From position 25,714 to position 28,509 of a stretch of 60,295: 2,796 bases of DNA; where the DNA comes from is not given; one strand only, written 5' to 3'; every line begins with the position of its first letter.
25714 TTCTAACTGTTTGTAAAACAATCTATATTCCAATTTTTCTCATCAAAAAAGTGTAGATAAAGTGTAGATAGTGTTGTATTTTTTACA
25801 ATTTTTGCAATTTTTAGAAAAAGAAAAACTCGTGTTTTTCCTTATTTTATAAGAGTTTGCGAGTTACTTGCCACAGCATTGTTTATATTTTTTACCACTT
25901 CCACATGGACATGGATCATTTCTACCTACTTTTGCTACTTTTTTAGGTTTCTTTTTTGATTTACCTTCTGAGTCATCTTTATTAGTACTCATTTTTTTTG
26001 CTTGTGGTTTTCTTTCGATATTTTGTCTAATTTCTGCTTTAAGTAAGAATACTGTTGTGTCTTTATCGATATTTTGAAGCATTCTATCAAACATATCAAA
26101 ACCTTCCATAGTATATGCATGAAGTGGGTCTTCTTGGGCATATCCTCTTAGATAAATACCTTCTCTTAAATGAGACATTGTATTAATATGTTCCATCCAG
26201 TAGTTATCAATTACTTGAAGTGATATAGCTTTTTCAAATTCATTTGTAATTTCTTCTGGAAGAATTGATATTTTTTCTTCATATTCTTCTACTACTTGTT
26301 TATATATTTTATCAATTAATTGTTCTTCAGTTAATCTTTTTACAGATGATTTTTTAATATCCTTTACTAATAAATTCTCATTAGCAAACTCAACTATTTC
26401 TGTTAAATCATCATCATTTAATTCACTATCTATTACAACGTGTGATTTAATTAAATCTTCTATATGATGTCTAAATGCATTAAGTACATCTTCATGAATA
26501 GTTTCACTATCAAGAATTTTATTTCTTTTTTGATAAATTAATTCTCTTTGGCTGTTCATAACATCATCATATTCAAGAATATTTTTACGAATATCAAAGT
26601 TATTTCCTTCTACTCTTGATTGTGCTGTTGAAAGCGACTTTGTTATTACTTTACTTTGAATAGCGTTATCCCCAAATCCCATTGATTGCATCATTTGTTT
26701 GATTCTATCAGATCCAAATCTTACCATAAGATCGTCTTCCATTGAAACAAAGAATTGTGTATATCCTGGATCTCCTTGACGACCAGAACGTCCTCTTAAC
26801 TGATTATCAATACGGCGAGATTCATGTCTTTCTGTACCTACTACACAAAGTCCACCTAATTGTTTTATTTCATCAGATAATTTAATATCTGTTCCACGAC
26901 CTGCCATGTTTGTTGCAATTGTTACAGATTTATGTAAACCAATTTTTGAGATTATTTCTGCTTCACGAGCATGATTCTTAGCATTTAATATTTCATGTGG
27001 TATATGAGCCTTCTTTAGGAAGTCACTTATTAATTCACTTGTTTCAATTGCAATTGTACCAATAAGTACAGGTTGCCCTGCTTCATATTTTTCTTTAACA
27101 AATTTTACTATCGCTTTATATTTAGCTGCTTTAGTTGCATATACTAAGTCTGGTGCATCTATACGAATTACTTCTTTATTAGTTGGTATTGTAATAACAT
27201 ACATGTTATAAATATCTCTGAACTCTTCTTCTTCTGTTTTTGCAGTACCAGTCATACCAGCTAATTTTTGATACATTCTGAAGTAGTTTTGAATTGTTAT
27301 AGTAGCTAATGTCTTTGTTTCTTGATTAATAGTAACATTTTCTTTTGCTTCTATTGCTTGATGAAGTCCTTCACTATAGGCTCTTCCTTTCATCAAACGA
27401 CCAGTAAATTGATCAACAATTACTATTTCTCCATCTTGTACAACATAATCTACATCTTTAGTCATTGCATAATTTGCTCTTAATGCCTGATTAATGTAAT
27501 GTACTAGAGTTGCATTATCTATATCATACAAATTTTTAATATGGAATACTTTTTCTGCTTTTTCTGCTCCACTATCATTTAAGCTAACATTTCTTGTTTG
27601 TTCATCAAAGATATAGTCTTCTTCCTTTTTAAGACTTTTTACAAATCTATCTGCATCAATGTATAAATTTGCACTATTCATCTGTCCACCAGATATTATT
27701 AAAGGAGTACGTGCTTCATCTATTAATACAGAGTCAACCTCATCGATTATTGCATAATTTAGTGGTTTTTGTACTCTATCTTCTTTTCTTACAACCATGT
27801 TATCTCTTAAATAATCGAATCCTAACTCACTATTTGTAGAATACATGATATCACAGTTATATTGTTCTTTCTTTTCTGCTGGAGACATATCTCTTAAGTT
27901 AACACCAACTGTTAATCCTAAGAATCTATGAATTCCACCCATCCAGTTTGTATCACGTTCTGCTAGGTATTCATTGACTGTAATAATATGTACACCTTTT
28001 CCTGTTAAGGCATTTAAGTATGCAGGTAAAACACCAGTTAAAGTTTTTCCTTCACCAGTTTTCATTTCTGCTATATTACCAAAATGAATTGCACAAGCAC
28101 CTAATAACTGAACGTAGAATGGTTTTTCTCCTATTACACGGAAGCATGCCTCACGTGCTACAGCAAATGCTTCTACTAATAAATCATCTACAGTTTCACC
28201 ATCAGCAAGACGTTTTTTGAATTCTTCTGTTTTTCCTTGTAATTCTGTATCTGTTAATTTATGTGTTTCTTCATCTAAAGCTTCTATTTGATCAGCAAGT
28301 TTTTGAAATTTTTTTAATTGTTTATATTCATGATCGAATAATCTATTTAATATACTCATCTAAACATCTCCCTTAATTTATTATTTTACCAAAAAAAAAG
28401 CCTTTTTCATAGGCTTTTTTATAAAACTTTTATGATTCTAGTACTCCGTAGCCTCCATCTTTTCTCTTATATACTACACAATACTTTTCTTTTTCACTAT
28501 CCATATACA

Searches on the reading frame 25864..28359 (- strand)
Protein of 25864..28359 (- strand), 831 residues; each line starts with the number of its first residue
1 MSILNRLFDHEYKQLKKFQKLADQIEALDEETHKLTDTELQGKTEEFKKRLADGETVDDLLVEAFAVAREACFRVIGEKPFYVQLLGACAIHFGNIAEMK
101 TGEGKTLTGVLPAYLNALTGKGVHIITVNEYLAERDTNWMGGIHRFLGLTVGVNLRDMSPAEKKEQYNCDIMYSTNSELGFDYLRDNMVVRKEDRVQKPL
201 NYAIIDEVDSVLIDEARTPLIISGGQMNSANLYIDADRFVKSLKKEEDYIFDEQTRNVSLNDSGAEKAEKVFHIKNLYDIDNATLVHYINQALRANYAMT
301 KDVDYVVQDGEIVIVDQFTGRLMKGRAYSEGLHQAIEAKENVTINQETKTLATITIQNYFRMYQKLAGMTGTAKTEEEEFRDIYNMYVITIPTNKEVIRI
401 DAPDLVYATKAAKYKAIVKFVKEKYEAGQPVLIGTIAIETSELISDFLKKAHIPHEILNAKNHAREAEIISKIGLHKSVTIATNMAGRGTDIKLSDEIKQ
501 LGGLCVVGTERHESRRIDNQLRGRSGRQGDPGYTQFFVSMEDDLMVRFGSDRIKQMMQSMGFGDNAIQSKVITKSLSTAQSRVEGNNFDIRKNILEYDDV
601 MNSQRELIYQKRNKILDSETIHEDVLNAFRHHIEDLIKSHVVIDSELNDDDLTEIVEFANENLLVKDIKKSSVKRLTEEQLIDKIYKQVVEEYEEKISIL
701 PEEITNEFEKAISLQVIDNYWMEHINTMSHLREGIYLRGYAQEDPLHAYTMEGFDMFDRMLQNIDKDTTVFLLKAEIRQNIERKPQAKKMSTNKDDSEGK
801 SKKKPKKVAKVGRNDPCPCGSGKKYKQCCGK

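Call 11: find_related_loci(query=window:25864-28359:-, collection=genome_contigs, flank=10000)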
Query window:25864-28359:- (831 aa) in genome_contigs; peptide patterns used: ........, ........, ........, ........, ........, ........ (x = any residue, [..] = any of these).
600 stretches matched a pattern (row limit reached: there are more); 562 encode a relative of the query (tblastn E <= 1e-3); the best 80 are kept; 80 distinct loci.
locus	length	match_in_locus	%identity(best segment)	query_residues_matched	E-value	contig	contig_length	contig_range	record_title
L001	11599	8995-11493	85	1-831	0e+0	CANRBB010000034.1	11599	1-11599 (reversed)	MAG: uncultured Bacilli bacterium isolate Lapin-016__bin61 genome assembly, contig: Lapin-016__NODE_5068_length_11599_co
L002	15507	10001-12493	79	1-831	0e+0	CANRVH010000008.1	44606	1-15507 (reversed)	MAG TPA_asm: uncultured Clostridia bacterium isolate SRR15730529_bin.44_metawrap_v1.3_MAG genome assembly, contig: NODE.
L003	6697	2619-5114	78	1-831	0e+0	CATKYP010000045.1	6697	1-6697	MAG TPA_asm: uncultured Bacilli bacterium isolate MGG03511_1680015467 genome assembly, contig: ERR2752428_3431, whole ge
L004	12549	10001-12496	78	1-831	0e+0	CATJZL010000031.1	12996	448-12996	MAG: uncultured Bacilli bacterium isolate iMGMC-998_1678881699 genome assembly, contig: MegahitA5_55569, whole genome sh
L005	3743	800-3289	78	1-831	0e+0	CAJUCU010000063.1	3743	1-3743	MAG TPA_asm: uncultured Bacilli bacterium isolate MGBC117562 genome assembly, contig: MGBC117562.63, whole genome shotgu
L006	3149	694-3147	78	1-819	0e+0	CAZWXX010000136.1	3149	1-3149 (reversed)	MAG TPA_asm: uncultured Muribaculaceae bacterium isolate SRP287540_co1_66 genome assembly, contig: NODE_33562_length_314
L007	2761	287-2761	77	1-826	0e+0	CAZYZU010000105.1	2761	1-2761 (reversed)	MAG TPA_asm: uncultured Muribaculaceae bacterium isolate SRP192927_co8_46 genome assembly, contig: NODE_42264_length_276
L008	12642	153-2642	77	1-831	0e+0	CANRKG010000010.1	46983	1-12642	MAG: uncultured Bacilli bacterium isolate Lapin-020__bin59 genome assembly, contig: Lapin-020__NODE_779_length_46983_cov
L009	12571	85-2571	73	1-831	0e+0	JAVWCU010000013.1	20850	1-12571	MAG: Bacilli bacterium isolate CGS10Y4-bin68 NODE_2091_length_20850_cov_9.609473, whole genome shotgun sequence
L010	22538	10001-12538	71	1-831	0e+0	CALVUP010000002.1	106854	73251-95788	MAG: uncultured Bacilli bacterium isolate BRZ_NL__bin59 genome assembly, contig: BRZ_NL__NODE_239_length_106854_cov_6.64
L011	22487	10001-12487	76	1-831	0e+0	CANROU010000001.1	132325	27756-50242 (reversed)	MAG: uncultured Bacilli bacterium isolate Lapin-019__bin48 genome assembly, contig: Lapin-019__NODE_35_length_132325_cov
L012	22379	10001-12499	70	1-831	0e+0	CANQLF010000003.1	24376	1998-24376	MAG: uncultured Bacilli bacterium isolate Lapin-022__bin69 genome assembly, contig: Lapin-022__NODE_1983_length_24376_co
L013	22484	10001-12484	69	3-831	0e+0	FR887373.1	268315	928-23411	Clostridium sp. CAG:302 genomic scaffold, scf81, whole genome shotgun sequence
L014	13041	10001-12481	69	4-831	0e+0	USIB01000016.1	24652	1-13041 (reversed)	uncultured Tenericutes bacterium isolate UMGS1739 genome assembly, contig: NODE_562_length_24652_cov_7.553807, whole gen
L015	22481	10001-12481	69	4-831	0e+0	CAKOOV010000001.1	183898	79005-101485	MAG: uncultured Bacilli bacterium isolate REFINED_METABAT215_TOP10_CONTIGS_1500_ASSEMBLY_K77_MERGED__Hadza_PheChl_Fiber-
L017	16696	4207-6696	68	1-831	0e+0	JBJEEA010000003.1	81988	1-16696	MAG: Bacilli bacterium isolate LOHA26_bin.017 NODE_111_length_81988_cov_10.532411, whole genome shotgun sequence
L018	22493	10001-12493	69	1-831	0e+0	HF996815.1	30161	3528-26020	Clostridium sp. CAG:762 genomic scaffold, scf93, whole genome shotgun sequence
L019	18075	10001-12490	68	1-831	0e+0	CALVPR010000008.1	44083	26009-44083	MAG: uncultured Bacilli bacterium isolate BRZ_EF__bin109 genome assembly, contig: BRZ_EF__NODE_1261_length_44083_cov_10.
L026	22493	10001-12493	67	1-831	0e+0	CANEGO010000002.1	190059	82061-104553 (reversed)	MAG TPA_asm: uncultured Clostridium sp. isolate SRR18439538_bin.11_metawrap_v1.3_MAG genome assembly, contig: NODE.25_le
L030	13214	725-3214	67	1-831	0e+0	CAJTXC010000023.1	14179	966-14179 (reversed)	MAG TPA_asm: uncultured Bacilli bacterium isolate MGBC118889 genome assembly, contig: MGBC118889.23, whole genome shotgu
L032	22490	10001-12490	68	1-831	0e+0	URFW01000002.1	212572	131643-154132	uncultured Tenericutes bacterium isolate UMGS957 genome assembly, contig: NODE_29_length_212572_cov_7.803049, whole geno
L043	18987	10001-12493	94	1-831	0e+0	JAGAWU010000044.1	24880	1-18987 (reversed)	MAG: Bacilli bacterium isolate RGIG8845 Water_deer_Omasum-1__c181530, whole genome shotgun sequence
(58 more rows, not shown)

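Call 17: search_protein_families(library=pfam, proteins=[L002:12727-14019:+, L018:12629-13429:+, L026:12666-13550:+, L015:12713-13297:+, L019:14433-15053:+, L019:15070-16419:-, L043:16970-18505:+, L017:8352-9371:+, L030:3432-4025:+, L032:17138-18412:+], max_evalue=0.001)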
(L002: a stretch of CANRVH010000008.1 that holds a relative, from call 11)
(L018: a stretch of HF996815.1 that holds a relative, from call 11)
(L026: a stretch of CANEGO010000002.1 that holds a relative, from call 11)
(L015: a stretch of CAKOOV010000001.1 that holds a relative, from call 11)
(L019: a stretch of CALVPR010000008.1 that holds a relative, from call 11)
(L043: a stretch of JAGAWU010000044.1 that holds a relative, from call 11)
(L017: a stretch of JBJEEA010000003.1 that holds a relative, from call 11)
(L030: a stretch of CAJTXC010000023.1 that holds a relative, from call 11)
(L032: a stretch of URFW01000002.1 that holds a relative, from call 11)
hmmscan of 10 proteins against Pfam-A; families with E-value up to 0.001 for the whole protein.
L002:12727-14019:+ (430 aa): 3 families
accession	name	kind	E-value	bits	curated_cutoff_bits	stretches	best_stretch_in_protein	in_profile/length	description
PF00589.27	Phage_integrase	-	1.4e-24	87.2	27.1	1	178-408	3-170/172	Phage integrase family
PF14659.12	Phage_int_SAM_3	-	6e-15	55.7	22.6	1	65-121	2-57/58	Phage integrase, N-terminal SAM-like domain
PF14657.12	Arm-DNA-bind_4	-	0.0006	19.8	22.3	0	13-42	2-33/47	Arm DNA-binding domain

L018:12629-13429:+ (266 aa): 0 families

L026:12666-13550:+ (294 aa): 1 family
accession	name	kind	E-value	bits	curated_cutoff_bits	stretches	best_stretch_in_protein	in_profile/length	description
PF04383.19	KilA-N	-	8.8e-18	64.6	23.8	1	20-145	10-106/107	KilA-N domain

L015:12713-13297:+ (194 aa): 1 family
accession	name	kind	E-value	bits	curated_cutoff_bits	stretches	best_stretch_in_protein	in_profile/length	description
PF01931.24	NTPase_I-T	-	3.9e-30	105.3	25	1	6-169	1-159/162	Protein of unknown function DUF84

L019:14433-15053:+ (206 aa): 0 families

L019:15070-16419:- (449 aa): 1 family
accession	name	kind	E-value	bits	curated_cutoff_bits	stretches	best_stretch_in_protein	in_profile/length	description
PF00933.27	Glyco_hydro_3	-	1e-57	196.4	27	1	130-438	2-314/316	Glycosyl hydrolase family 3 N terminal domain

L043:16970-18505:+ (511 aa): 2 families
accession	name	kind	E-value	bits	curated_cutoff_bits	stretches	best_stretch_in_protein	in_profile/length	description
PF00587.30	tRNA-synt_2b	-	2.1e-36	126.1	29.3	1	186-404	1-179/179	tRNA synthetase class II core domain (G, H, P, S and T)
PF03129.25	HGTP_anticodon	-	1.2e-19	70.7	21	1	416-507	1-94/94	Anticodon binding domain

L017:8352-9371:+ (339 aa): 1 family
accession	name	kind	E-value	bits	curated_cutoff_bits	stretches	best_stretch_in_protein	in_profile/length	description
PF13310.11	Virulence_RhuM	-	6.8e-99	330.7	33.7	1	69-320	2-249/252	Virulence protein RhuM family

L030:3432-4025:+ (197 aa): 3 families
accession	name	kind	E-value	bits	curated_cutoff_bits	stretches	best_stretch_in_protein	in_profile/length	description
PF13280.12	WYL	-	4e-16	59.2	21.8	1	132-193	4-66/70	WYL domain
PF08279.18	HTH_11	-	2.6e-05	24.5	25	1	8-60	3-54/55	HTH domain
PF02082.26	Rrf2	-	0.00036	21.1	30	1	4-62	5-65/132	Iron-dependent Transcriptional regulator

L032:17138-18412:+ (424 aa): 0 families
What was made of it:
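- On Lambda-type tyrosine integrase att site: L002 integrase: Phage_integrase 1e-24, SAM_3 6e-15, Arm-DNA-bind_4 6e-4 (below the cut-off) (call 17).
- Closest known: Lambda-type attP architecture. Same: The integrases have an N-terminal arm-binding domain (Pfam Arm-DNA-bind_4, weak hit; call 17).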

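Call 18: search_protein_families(library=pfam, proteins=[L043:12939-14606:+, L043:15015-16292:+, L010:12612-13640:+, L009:2723-4042:+, L009:4257-5234:+, L009:5237-6118:+, L009:7166-7864:+, L009:7809-8750:+, L009:8750-9952:+, L018:14813-16546:+], max_evalue=0.001)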
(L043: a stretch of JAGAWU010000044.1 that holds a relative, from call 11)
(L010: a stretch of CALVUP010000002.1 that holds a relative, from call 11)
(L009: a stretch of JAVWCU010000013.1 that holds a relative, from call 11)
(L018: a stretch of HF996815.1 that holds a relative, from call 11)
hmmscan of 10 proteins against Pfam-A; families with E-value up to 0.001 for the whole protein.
L043:12939-14606:+ (555 aa): 6 families
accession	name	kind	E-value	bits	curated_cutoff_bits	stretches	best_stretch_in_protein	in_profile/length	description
PF00750.26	tRNA-synt_1d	-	7.5e-37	127.5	23.3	1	96-426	8-345/349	tRNA synthetases class I (R), catalytic domain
PF05746.21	DALR_1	-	2.5e-26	92.5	22.3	1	442-555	1-117/117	DALR anticodon binding domain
PF03485.21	Arg_tRNA_synt_N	-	3e-12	47.4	21.5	1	2-80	4-85/85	Arginyl tRNA synthetase N terminal domain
PF09334.17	tRNA-synt_1g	-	1.2e-07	31.3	20.1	0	346-387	307-349/391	tRNA synthetases class I (M)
PF01921.24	tRNA-synt_1f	-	7.1e-07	28.9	27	1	337-389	252-306/360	tRNA synthetases class I (K)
PF01406.26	tRNA-synt_1e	-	3.8e-05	23.6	27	0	122-242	22-94/301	tRNA synthetases class I (C) catalytic domain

L043:15015-16292:+ (425 aa): 4 families
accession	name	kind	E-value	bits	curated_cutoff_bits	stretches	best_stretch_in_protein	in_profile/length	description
PF13393.11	tRNA-synt_His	-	1.4e-40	139.9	25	1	11-323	4-308/308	Histidyl-tRNA synthetase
PF03129.25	HGTP_anticodon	-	1.4e-12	48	21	1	340-420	2-87/94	Anticodon binding domain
PF00152.25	tRNA-synt_2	-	1.5e-05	24.7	25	1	18-152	23-144/308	tRNA synthetases class II (D, K and N)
PF00587.30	tRNA-synt_2b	-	0.00037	21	29.3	1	65-155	1-97/179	tRNA synthetase class II core domain (G, H, P, S and T)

L010:12612-13640:+ (342 aa): 8 families
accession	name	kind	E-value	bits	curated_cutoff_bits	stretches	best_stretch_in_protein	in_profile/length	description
PF01738.24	DLH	-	5.8e-09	36.3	21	1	53-166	5-125/217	Dienelactone hydrolase family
PF02129.25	Peptidase_S15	-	1.3e-08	35.3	23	1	46-300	2-249/262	X-Pro dipeptidyl-peptidase (S15 family)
PF12740.14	PETase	-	4.3e-06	26.8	28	1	52-175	43-162/263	PET hydrolase-like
PF00326.27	Peptidase_S9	-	8e-06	25.9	22.6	0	83-158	6-83/213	Prolyl oligopeptidase family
PF08840.17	BAAT_C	-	2.5e-05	24.9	20.9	1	120-184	4-68/210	BAAT / Acyl-CoA thioester hydrolase C terminal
PF00561.26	Abhydrolase_1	-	3.4e-05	24.1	25.8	1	84-173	20-115/245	alpha/beta hydrolase fold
PF12146.15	Hydrolase_4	-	4.6e-05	23.3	27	0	84-156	24-94/239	Serine aminopeptidase, S33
PF05448.18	AXE1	-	0.00013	21.3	21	0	121-169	159-207/321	Acetyl xylan esterase (AXE1)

L009:2723-4042:+ (439 aa): 0 families

L009:4257-5234:+ (325 aa): 2 families
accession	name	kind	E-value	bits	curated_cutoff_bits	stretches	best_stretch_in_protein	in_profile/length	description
PF03462.23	PCRF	-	3.5e-58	197.1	24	1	1-178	12-193/194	PCRF domain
PF00472.26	RF-1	-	1.8e-40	137.9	35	1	188-297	2-116/116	RF-1 domain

L009:5237-6118:+ (293 aa): 2 families
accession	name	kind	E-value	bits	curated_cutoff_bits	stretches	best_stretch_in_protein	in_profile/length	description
PF02588.21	YitT_membrane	-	3e-53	180.7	24.3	1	25-231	2-204/205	Uncharacterised 5xTM membrane BCR, YitT family COG1284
PF10035.14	DUF2179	-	7.7e-20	70.9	22.8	1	237-291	1-55/55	Uncharacterized protein conserved in bacteria (DUF2179)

L009:7166-7864:+ (232 aa): 7 families
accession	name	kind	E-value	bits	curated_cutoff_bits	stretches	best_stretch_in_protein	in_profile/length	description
PF00005.33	ABC_tran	-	1.1e-36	126.8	25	1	22-167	3-136/137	ABC transporter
PF13304.12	AAA_21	-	5.3e-09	37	27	1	140-203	238-303/304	AAA domain, putative AbiEii toxin, Type IV TA system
PF02463.25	SMC_N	-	1.9e-06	27.9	40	0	125-210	122-209/220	RecF/RecN/SMC N terminal domain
PF20720.3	nSTAND3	-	0.00024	21.3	27.2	0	26-52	13-39/155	Novel STAND NTPase 3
PF13175.12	AAA_15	-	0.00043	20.4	32.1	0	155-203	326-374/374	AAA ATPase domain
PF13555.12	AAA_29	-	0.00049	20.2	27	1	26-47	18-39/61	P-loop containing region of AAA domain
PF13401.12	AAA_22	-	0.00099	19.9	27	0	30-82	5-33/130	AAA domain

L009:7809-8750:+ (313 aa): 2 families
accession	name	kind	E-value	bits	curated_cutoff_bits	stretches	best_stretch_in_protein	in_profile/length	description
PF02687.27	FtsX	-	1.4e-15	57.8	25.5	1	191-309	2-118/120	FtsX-like permease C-terminal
PF18075.7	FtsX_ECD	-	2.4e-15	57.4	23.5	1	74-166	1-94/96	FtsX extracellular domain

L009:8750-9952:+ (400 aa): 4 families
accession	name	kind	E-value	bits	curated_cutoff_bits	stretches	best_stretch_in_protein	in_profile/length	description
PF01551.29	Peptidase_M23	-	1.4e-13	51.3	28.7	1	256-349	2-87/96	Peptidase family M23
PF24568.1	CC_PcsB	-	9.4e-08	32.3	27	1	101-151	17-67/75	Peptidoglycan hydrolase PcsB, coiled-coil domain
PF05615.18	THOC7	-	0.00051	20.8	28.7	1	26-110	37-121/136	Tho complex subunit 7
PF25762.1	HAUS1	-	0.00086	19.6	40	0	140-184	19-63/236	HAUS augmin-like complex subunit 1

L018:14813-16546:+ (577 aa): 1 family
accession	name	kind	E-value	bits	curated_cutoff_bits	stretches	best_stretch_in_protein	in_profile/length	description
PF14280.11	DUF4365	-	6e-07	30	24.3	1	24-154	1-129/139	Domain of unknown function (DUF4365)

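Call 37: find_encoding_contigs(protein=window:25864-28359:-, flank=10000, max_places=10)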
Protein window:25864-28359:- (831 aa): no gene with exactly this product is on record in the collection.
